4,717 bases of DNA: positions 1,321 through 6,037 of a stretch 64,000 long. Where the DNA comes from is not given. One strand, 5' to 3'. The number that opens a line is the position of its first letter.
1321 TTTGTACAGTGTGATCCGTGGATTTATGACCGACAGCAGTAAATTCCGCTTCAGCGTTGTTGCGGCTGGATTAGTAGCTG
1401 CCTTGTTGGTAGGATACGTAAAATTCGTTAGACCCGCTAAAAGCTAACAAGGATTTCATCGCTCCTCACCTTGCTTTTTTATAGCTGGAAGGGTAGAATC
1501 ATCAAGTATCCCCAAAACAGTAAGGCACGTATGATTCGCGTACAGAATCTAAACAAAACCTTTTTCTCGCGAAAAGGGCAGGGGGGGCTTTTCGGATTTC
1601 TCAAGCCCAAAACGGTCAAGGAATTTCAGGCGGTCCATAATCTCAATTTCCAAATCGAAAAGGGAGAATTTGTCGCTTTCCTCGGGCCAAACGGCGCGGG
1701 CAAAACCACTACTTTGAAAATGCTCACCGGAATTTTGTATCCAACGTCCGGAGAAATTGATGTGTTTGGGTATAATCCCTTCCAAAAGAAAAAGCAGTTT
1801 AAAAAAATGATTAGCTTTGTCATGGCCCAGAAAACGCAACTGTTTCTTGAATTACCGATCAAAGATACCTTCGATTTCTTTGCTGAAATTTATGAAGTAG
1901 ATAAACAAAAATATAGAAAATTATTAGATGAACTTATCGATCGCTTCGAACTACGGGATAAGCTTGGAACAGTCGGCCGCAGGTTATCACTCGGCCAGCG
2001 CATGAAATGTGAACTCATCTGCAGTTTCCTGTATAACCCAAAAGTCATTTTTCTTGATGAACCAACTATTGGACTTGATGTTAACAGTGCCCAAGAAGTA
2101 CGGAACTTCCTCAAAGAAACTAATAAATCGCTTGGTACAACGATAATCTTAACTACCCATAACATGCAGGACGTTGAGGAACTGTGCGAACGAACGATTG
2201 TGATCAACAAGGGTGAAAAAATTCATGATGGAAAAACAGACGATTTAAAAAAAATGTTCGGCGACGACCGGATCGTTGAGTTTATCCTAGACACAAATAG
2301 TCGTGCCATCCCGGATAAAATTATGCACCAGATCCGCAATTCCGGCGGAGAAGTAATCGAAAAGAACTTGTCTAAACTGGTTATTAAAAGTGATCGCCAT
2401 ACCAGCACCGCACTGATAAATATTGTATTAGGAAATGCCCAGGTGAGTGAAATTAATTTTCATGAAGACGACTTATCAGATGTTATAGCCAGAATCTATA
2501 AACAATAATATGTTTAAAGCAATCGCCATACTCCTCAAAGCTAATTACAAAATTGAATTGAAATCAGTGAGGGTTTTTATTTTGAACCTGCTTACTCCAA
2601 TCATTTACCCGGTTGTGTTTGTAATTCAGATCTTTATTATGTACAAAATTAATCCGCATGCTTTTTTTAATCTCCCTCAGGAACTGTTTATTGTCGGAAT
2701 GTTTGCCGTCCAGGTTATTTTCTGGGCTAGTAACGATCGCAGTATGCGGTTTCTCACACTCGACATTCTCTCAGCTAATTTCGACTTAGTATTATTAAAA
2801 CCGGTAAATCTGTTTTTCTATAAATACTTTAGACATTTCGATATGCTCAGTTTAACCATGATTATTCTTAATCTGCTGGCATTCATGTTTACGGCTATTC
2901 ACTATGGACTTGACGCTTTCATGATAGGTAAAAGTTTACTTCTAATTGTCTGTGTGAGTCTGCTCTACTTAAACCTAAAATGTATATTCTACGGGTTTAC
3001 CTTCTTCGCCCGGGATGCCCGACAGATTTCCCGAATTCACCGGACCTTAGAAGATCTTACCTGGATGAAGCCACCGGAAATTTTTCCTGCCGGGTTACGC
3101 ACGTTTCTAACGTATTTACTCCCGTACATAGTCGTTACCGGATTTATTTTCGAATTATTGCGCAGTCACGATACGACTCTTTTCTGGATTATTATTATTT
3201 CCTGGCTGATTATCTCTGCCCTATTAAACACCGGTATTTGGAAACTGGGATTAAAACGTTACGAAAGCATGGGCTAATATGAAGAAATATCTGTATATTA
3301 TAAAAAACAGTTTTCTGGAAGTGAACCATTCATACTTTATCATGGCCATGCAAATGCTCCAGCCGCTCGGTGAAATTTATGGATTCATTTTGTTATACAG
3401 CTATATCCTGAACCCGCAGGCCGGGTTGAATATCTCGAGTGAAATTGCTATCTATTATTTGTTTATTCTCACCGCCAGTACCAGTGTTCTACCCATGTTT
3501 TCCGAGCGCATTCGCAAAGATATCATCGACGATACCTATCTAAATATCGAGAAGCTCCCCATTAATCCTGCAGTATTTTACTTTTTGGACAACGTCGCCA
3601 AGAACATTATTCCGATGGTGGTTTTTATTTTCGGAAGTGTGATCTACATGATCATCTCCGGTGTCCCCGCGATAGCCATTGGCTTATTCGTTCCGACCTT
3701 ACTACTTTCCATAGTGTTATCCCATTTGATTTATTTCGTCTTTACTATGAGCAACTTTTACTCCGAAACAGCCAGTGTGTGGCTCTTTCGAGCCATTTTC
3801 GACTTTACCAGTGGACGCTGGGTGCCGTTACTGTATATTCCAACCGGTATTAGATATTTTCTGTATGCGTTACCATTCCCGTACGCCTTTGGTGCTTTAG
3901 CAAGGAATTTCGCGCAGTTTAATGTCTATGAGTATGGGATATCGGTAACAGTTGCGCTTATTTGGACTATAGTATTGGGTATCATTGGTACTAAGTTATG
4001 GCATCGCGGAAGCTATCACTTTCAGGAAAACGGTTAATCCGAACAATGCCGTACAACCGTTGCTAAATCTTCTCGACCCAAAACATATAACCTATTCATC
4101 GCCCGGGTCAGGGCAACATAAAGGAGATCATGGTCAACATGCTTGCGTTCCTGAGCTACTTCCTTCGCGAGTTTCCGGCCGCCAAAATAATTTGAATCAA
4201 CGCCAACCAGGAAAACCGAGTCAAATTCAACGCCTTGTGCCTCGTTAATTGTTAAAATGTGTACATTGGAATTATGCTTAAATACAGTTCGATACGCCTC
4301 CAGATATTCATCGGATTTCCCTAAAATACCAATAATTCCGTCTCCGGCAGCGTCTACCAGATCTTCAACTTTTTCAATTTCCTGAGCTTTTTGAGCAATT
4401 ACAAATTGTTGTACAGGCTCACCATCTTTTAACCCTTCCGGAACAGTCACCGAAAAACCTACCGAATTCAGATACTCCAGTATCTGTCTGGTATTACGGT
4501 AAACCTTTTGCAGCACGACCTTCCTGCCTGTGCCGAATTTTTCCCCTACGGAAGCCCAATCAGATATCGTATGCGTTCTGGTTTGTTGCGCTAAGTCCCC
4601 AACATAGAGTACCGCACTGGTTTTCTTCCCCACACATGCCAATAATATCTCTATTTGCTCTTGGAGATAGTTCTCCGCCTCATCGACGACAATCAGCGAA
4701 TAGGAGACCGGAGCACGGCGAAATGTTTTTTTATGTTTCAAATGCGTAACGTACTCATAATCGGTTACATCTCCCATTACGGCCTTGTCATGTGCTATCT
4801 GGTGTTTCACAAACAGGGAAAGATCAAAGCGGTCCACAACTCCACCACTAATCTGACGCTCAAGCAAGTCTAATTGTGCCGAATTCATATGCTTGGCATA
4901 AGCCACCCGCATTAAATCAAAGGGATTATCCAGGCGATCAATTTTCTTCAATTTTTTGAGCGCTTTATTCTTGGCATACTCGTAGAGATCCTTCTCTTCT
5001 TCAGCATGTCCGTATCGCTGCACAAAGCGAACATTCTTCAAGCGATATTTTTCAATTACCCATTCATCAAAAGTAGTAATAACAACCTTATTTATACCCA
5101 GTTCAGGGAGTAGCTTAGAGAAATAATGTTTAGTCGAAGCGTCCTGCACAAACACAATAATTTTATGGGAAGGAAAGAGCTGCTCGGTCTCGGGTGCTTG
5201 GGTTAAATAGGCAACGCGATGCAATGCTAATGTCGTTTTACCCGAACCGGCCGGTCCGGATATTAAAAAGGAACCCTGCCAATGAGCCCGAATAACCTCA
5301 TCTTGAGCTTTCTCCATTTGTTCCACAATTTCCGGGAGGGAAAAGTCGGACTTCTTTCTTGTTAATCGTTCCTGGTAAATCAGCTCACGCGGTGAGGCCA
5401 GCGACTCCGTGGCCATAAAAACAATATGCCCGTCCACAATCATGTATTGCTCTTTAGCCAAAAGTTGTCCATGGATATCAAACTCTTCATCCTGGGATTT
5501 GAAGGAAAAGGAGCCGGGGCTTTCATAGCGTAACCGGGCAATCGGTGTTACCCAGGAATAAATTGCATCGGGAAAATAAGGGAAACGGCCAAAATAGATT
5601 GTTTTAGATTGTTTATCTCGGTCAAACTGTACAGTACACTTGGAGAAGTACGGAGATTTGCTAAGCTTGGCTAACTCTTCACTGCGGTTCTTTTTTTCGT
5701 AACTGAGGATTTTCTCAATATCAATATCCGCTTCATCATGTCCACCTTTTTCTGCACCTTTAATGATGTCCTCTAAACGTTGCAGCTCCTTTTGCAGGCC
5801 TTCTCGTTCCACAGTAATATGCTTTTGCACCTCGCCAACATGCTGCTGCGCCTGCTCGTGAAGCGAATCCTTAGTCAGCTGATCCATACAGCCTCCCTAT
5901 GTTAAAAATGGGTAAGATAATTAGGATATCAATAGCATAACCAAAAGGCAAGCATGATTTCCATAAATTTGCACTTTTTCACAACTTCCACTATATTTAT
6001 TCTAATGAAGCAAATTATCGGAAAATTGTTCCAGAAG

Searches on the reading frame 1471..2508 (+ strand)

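Call 71: search_protein_families(library=pfam, proteins=[window:1471-2508:+], max_evalue=0.00001)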
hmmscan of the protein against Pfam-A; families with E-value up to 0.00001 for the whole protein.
window:1471-2508:+ (345 aa): 2 families
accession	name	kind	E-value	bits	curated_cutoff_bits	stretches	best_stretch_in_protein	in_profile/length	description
PF00005.33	ABC_tran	-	3.4e-27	96.2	25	1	55-199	1-136/137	ABC transporter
PF13304.12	AAA_21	-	1.4e-12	48.7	27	1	136-232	170-300/304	AAA domain, putative AbiEii toxin, Type IV TA system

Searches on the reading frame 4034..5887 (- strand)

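Call 71: search_protein_families(library=pfam, proteins=[window:4034-5887:-], max_evalue=0.00001)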
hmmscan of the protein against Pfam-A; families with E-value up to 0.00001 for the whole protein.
window:4034-5887:- (617 aa): 7 families
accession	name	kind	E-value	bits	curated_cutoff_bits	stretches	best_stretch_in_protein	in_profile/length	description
PF13361.12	UvrD_C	-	1.6e-10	41.4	25.6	1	535-602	280-345/350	UvrD-like helicase C-terminal domain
PF01443.25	Viral_helicase1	-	2.4e-08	34.5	21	0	387-603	48-227/228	Viral superfamily 1 RNA helicase core domain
PF13245.12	AAA_19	-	8.3e-08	32.9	25.1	1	201-435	8-129/134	AAA domain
PF13538.12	UvrD_C_2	-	9e-08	32.3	27.4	0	542-602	2-51/52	UvrD-like helicase C-terminal domain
PF13604.12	AAA_30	-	1.3e-07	32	27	0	395-465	89-156/191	AAA domain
PF02562.22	PhoH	-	3.9e-07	30.2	27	0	395-439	119-162/205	PhoH-like protein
PF00580.27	UvrD-helicase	-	8.5e-07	29.4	23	1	192-434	2-250/271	UvrD/REP helicase N-terminal domain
